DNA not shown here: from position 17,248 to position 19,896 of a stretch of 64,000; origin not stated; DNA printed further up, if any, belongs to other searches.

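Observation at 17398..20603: Overlapping GT-C-like membrane protein and DPPR-synthase-like UbiA gene: candidate lipid-linked pentose glycosylation module in an archaeon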

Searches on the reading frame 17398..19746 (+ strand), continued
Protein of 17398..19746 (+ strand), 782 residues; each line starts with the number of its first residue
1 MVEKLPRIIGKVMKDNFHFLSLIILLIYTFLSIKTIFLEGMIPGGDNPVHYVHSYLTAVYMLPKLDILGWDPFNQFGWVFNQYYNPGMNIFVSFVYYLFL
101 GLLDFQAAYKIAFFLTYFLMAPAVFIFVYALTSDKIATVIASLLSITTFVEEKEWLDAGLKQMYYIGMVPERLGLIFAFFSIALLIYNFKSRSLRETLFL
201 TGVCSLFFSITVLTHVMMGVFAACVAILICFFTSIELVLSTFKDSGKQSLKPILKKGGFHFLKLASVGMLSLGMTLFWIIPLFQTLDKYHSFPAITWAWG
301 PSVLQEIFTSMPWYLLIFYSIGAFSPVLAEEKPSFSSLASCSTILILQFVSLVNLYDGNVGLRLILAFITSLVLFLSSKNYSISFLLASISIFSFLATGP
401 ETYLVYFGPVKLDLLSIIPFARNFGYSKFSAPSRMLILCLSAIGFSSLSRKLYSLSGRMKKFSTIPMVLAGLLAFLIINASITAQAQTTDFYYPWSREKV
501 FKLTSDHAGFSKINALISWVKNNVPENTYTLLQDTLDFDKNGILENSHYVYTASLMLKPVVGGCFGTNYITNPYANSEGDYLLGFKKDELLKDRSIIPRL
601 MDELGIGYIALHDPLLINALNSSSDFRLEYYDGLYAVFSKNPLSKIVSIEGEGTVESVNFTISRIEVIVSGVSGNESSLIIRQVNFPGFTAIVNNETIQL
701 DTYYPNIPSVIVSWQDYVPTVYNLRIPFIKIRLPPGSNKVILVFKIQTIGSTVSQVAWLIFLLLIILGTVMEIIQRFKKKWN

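Call 29: fold_search(model_id=the predicted structure, library=pdb)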
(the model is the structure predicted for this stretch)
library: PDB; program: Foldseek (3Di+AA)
matches with E <= 10: 371; with E <= 0.001: 18
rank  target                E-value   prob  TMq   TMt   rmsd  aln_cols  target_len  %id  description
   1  7e9s_A                3.2e-09  1.00  0.41  0.37  14.1       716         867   13  Archaeal oligosaccharyltransferase AglB from Archaeoglobus fulgidus in complex with an inhibitory peptide and a dolich (released 2021-09-08)
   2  8agc_A                4.1e-09  1.00  0.42  0.47  16.4       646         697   14  Structure of yeast oligosaccharylransferase complex with lipid-linked oligosaccharide and non-acceptor peptide bound (released 2022-12-07)
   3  8b6l_I                1.9e-08  1.00  0.43  0.49  12.3       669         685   12  Subtomogram average of the human Sec61-TRAP-OSTA-translocon (released 2022-12-07)
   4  6s7o_A                2.9e-08  1.00  0.41  0.48  15.1       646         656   11  Cryo-EM structure of human oligosaccharyltransferase complex OST-A (released 2019-12-18)
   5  8age_A                3.2e-08  1.00  0.42  0.50   9.8       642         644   12  Structure of yeast oligosaccharylransferase complex with acceptor peptide bound (released 2022-12-07)
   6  6s7t_A                3.8e-08  1.00  0.41  0.45  12.5       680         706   12  Cryo-EM structure of human oligosaccharyltransferase complex OST-B (released 2019-12-18)
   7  3wak                  8.2e-08  1.00  0.42  0.38  14.8       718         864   12  Crystal structure of the Archaeoglobus fulgidus oligosaccharyltransferase (O29867_ARCFU) in the apo form (released 2013-10-30)
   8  5gmy_A                1.0e-07  1.00  0.41  0.38  14.7       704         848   13  Crystal structure of the Archaeoglobus fulgidus oligosaccharyltransferase (O29867_ARCFU) tethered with an acceptor pep (released 2017-02-01)
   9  7zlh_A                1.1e-07  1.00  0.41  0.48  15.3       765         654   13  Cryo-EM structure of C-mannosyltransferase CeDPY19, in apo state, bound to CMT2-Fab and anti-Fab nanobody (released 2023-01-11)
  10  9n9j_I                1.3e-07  1.00  0.41  0.45  16.6       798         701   11  Structure of a GRP94 folding intermediate engaged with a CCDC134- and FKBP11-bound secretory translocon (released 2025-11-19)
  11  3waj                  1.7e-07  1.00  0.40  0.40  20.6       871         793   11  Crystal structure of the Archaeoglobus fulgidus oligosaccharyltransferase (O29867_ARCFU) complex with Zn and sulfate (released 2013-10-30)
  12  8agb_A                2.9e-07  1.00  0.39  0.46  12.7       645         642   13  Structure of yeast oligosaccharylransferase complex with lipid-linked oligosaccharide bound (released 2022-12-07)
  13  8pn9_A                5.8e-07  1.00  0.40  0.47  15.6       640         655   13  Structure of human oligosaccharyltransferase OST-A complex bound to NGI-1 (released 2024-05-08)
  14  7zlg_A                6.3e-07  1.00  0.39  0.45  13.9       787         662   13  Cryo-EM structure of C-mannosyltransferase CeDPY19, in complex with acceptor peptide and bound to CMT2-Fab and anti-Fa (released 2023-01-11)
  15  7zli_A                1.6e-06  1.00  0.42  0.48  15.1       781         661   12  Cryo-EM structure of C-mannosyltransferase CeDPY19, in complex with Dol25-P-Man and bound to CMT2-Fab and anti-Fab nan (released 2023-01-11)
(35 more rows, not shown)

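Call 32: find_related_loci(query=A1, collection=genome_contigs, flank=10000)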
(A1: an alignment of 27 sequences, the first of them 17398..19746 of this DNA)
Query A1 (782 aa) in genome_contigs; peptide patterns used: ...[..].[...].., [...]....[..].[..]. (x = any residue, [..] = any of these).
44 stretches matched a pattern; 26 encode a relative of the query (tblastn E <= 1e-3); 26 distinct loci.
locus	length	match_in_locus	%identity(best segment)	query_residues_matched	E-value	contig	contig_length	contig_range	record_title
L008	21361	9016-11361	94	1-782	0e+0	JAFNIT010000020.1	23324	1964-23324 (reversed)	MAG: Candidatus Brockarchaeota archaeon isolate QC4_43 QC4_scaffold_1389_curated, whole genome shotgun sequence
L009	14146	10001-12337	88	1-780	0e+0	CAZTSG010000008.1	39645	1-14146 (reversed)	MAG TPA_asm: uncultured Nitrososphaerota archaeon isolate SRP104967_co1_30 genome assembly, contig: NODE_298_length_3964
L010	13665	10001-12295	63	12-781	0e+0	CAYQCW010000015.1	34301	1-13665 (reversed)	MAG TPA_asm: uncultured Nitrososphaerota archaeon isolate binchicken_co40_87 genome assembly, contig: NODE_890_length_34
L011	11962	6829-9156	62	1-781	0e+0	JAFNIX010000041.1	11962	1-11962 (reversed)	MAG: Candidatus Brockarchaeota archaeon isolate DRTY-6.bins.80 NODE_41_length_11962_cov_4.29176, whole genome shotgun se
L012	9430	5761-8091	62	1-782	0e+0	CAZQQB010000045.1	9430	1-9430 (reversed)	MAG TPA_asm: uncultured Nitrososphaerota archaeon isolate binchicken_co40_19 genome assembly, contig: NODE_3330_length_9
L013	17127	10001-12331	62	1-782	0e+0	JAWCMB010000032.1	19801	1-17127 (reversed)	MAG: Thermoproteota archaeon isolate JZ-2_201705_bins_26 JZ-2_201705_bins_26_scaffold_32, whole genome shotgun sequence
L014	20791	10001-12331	63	1-782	0e+0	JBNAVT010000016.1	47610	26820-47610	MAG: Thermoproteota archaeon isolate Kamch4342-D-MF-045 bin3.fa-16, whole genome shotgun sequence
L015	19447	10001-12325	62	1-781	0e+0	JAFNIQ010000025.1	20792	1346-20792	MAG: Candidatus Brockarchaeota archaeon isolate GD2_1 GD2_1_scaffold_818_curated, whole genome shotgun sequence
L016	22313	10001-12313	63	1-774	0e+0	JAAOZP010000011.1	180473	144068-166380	MAG: Thaumarchaeota archaeon isolate SJ3.Bin56 k141_126838, whole genome shotgun sequence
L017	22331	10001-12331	62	1-782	0e+0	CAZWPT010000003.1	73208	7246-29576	MAG TPA_asm: uncultured Nitrososphaerota archaeon isolate SRP231805_co4_161 genome assembly, contig: k141_172231, whole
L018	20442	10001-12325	60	2-782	0e+0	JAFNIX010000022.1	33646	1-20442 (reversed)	MAG: Candidatus Brockarchaeota archaeon isolate DRTY-6.bins.80 NODE_22_length_33646_cov_5.56865, whole genome shotgun se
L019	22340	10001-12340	61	1-780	0e+0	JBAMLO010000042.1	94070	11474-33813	MAG: Nitrososphaera sp. isolate MAG7 ExploCarb_3808S_S2_48_length_94070_cov_8, whole genome shotgun sequence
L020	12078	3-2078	61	85-780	0e+0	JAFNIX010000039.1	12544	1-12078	MAG: Candidatus Brockarchaeota archaeon isolate DRTY-6.bins.80 NODE_39_length_12544_cov_0.756946, whole genome shotgun s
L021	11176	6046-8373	62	1-781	0e+0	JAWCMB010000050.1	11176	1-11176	MAG: Thermoproteota archaeon isolate JZ-2_201705_bins_26 JZ-2_201705_bins_26_scaffold_50, whole genome shotgun sequence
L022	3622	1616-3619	63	7-670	0e+0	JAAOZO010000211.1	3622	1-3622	MAG: Thaumarchaeota archaeon isolate SJ3.Bin70 k141_239966, whole genome shotgun sequence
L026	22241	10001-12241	37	13-763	2e-143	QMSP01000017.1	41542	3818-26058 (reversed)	MAG: Thermoprotei archaeon isolate B12_G16 B12_Guay16_scaffold_00241, whole genome shotgun sequence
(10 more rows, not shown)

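Call 47: search_protein_families(library=pfam, proteins=[L026:13119-14219:+, L026:3397-4101:-, L026:2692-3378:-, L026:1980-2636:-, L026:14546-16582:-, L019:8729-9949:+, L019:8031-8759:+, L019:7000-7884:+, L019:13274-13957:+, L019:13954-14904:-], max_evalue=0.01)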
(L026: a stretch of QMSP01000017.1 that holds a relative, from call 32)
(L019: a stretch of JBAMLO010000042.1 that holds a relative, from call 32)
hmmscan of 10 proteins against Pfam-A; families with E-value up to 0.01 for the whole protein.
L026:13119-14219:+ (366 aa): 3 families
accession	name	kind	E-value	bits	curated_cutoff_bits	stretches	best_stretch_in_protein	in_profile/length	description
PF13263.12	PHP_C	-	4e-12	45.9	21.3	1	161-206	9-56/56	PHP-associated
PF05014.21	Nuc_deoxyrib_tr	-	1.1e-08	35.7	28.8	1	245-331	12-103/117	Nucleoside 2-deoxyribosyltransferase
PF02811.25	PHP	-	0.0016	19.2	26.4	1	22-82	1-66/164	PHP domain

L026:3397-4101:- (234 aa): 0 families

L026:2692-3378:- (228 aa): 3 families
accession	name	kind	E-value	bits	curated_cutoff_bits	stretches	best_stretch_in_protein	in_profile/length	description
PF13091.12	PLDc_2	-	2.7e-22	79.5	27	1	89-222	1-132/132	PLD-like domain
PF00614.28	PLDc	-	7.3e-06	26.2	21.9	1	171-192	5-26/28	Phospholipase D Active site motif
PF24217.1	DUF7436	-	0.005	17.2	34.2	1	82-225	13-150/153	Family of unknown function (DUF7436)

L026:1980-2636:- (218 aa): 1 family
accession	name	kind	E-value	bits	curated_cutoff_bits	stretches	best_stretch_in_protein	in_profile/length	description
PF04199.19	Cyclase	-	2e-38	132.3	23.1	1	5-159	1-142/142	Putative cyclase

L026:14546-16582:- (678 aa): 14 families
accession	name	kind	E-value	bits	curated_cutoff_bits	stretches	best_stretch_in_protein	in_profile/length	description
PF00326.27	Peptidase_S9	-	8.4e-64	215.4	22.6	1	466-677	2-212/213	Prolyl oligopeptidase family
PF07676.18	PD40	-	7.3e-18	64.5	20.9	1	90-118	1-30/38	WD40-like Beta Propeller Repeat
PF00930.27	DPPIV_N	-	4.4e-14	52.4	22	1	183-277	245-344/354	Dipeptidyl peptidase IV (DPP IV) N-terminal region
PF02129.25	Peptidase_S15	-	8.9e-12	45.7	23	1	429-576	1-143/262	X-Pro dipeptidyl-peptidase (S15 family)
PF05448.18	AXE1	-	8.4e-11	41.6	21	1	414-556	50-204/321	Acetyl xylan esterase (AXE1)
PF20434.5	BD-FAE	-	8.3e-09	35.7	26.8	1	445-630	9-213/215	BD-FAE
PF00561.26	Abhydrolase_1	-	7.1e-07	29.6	25.8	1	450-572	1-113/245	alpha/beta hydrolase fold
PF25174.1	Beta-prop_THOC3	-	2.5e-06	27.1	305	0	208-277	208-270/272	THOC3 beta-propeller domain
PF01738.24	DLH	-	5.2e-06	26.6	21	1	471-657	34-194/217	Dienelactone hydrolase family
PF22173.2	APH-like_N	-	2.2e-05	24.3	27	1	184-275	128-223/273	Acylamino-acid-releasing enzyme-like, N-terminal domain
PF11144.14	DUF2920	-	9.2e-05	22.2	24.7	0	503-544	161-202/400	Protein of unknown function (DUF2920)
PF12146.15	Hydrolase_4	-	0.00086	19.1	27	0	460-562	13-111/239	Serine aminopeptidase, S33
PF12697.13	Abhydrolase_6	-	0.0012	20.1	26.3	1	455-542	4-80/217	Alpha/beta hydrolase family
PF07859.19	Abhydrolase_3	-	0.0019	18.5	25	0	508-542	49-85/210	alpha/beta hydrolase fold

L019:8729-9949:+ (406 aa): 1 family
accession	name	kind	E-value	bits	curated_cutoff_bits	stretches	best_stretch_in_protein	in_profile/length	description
PF01458.23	SUFBD_core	-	1.4e-50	172.4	27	1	154-379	8-232/232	SUF system FeS cluster assembly, SufBD core domain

L019:8031-8759:+ (242 aa): 6 families
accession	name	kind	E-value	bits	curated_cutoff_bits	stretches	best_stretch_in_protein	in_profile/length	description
PF00005.33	ABC_tran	-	4.9e-23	82.7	25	1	18-162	1-136/137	ABC transporter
PF02463.25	SMC_N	-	1.5e-08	34.8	40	1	29-199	25-204/220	RecF/RecN/SMC N terminal domain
PF13304.12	AAA_21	-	1.7e-07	32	27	1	31-48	2-19/304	AAA domain, putative AbiEii toxin, Type IV TA system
PF13555.12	AAA_29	-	0.00044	20.4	27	1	24-48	18-42/61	P-loop containing region of AAA domain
PF03193.22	RsgA_GTPase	-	0.0021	18.3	30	1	10-56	89-134/174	RsgA GTPase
PF13476.12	AAA_23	-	0.0078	17.3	27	0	29-48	20-39/201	AAA domain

L019:7000-7884:+ (294 aa): 2 families
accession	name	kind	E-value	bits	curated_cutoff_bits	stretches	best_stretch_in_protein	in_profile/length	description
PF11495.14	Regulator_TrmB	-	9.1e-41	140.1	22.2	1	62-292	2-230/233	Archaeal transcriptional regulator TrmB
PF01978.25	TrmB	-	0.0048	17.2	25.6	0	2-26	43-67/68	Sugar-specific transcriptional regulator TrmB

L019:13274-13957:+ (227 aa): 2 families
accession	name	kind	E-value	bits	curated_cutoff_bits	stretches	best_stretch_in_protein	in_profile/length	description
PF02021.23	UPF0102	-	3.2e-07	31.1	23.6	1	8-61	2-46/80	Uncharacterised protein family UPF0102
PF01939.22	NucS_C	-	7e-05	23.3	24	1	19-68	19-63/124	Endonuclease NucS C-terminal domain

L019:13954-14904:- (316 aa): 2 families
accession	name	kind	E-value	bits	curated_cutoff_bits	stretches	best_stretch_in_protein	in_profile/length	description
PF00795.27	CN_hydrolase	-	2e-17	63.9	23.2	1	104-235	53-172/256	Carbon-nitrogen hydrolase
PF05709.17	Sipho_tail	-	0.0027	18.4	24.2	0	5-74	48-84/118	Phage tail protein RIFT-related domain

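Call 76: search_protein_families(library=pfam, alignment_id=A1, max_evalue=1)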
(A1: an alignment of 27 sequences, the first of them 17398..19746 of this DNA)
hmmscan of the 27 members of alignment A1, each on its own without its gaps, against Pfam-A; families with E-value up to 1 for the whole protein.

A. member 1, window:17398-19746:+ (782 aa): 0 families

B. families by the number of members that match (of 27 scanned): 11 families
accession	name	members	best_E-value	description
PF02738.23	MoCoBD_1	3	0.092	Molybdopterin cofactor-binding domain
PF12911.12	OppC_N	1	0.0079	N-terminal TM domain of oligopeptide transport permease C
PF10131.15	PTPS_related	1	0.089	6-pyruvoyl-tetrahydropterin synthase related domain; membrane protein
PF02378.23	PTS_EIIC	1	0.1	Phosphotransferase system, EIIC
PF06624.17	RAMP4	1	0.17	Ribosome associated membrane protein RAMP4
PF19592.4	DUF6097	1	0.18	Family of unknown function (DUF6097)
PF15580.11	Imm53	1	0.26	Immunity protein 53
PF19124.5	DUF5808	1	0.26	Family of unknown function (DUF5808)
PF23234.1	WH4_Lhr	1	0.28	Large helicase-related protein, winged-helix domain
PF12449.13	DUF3684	1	0.46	Protein of unknown function (DUF3684)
PF06936.16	Selenoprotein_S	1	0.62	Selenoprotein S (SelS)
